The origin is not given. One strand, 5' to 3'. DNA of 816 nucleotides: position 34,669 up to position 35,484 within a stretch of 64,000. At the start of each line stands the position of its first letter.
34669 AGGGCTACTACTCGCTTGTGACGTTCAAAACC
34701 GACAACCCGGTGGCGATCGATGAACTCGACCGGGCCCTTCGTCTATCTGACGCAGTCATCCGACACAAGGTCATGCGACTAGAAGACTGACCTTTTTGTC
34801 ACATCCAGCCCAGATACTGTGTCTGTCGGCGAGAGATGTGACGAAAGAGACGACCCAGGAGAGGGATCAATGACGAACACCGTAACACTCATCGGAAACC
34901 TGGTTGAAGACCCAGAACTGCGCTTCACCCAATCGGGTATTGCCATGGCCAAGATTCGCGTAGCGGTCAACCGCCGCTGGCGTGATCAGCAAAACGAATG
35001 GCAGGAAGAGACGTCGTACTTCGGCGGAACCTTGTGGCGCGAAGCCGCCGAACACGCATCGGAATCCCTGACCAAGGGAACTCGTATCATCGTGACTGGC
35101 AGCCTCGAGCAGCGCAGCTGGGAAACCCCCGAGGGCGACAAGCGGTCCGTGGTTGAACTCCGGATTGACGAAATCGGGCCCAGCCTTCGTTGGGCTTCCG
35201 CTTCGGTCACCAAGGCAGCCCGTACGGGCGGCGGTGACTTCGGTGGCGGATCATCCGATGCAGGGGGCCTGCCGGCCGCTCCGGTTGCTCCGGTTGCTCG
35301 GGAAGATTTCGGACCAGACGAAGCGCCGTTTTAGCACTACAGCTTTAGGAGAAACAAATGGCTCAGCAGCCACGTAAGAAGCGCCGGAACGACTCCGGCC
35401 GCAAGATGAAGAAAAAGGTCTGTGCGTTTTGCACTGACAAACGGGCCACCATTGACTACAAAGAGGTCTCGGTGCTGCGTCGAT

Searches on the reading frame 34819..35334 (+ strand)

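Call 45: search_protein_families(library=pfam, proteins=[window:34819-35334:+], max_evalue=0.001)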
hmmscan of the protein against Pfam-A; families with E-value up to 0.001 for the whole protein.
window:34819-35334:+ (171 aa): 2 families
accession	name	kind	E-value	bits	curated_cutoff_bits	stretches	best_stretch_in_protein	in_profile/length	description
PF00436.31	SSB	-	5.4e-31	107.2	26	1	20-119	2-101/104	Single-strand binding protein family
PF05784.16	Herpes_UL82_83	-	0.00088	18.7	27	0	36-80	136-181/345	Betaherpesvirus UL82/83 protein N terminus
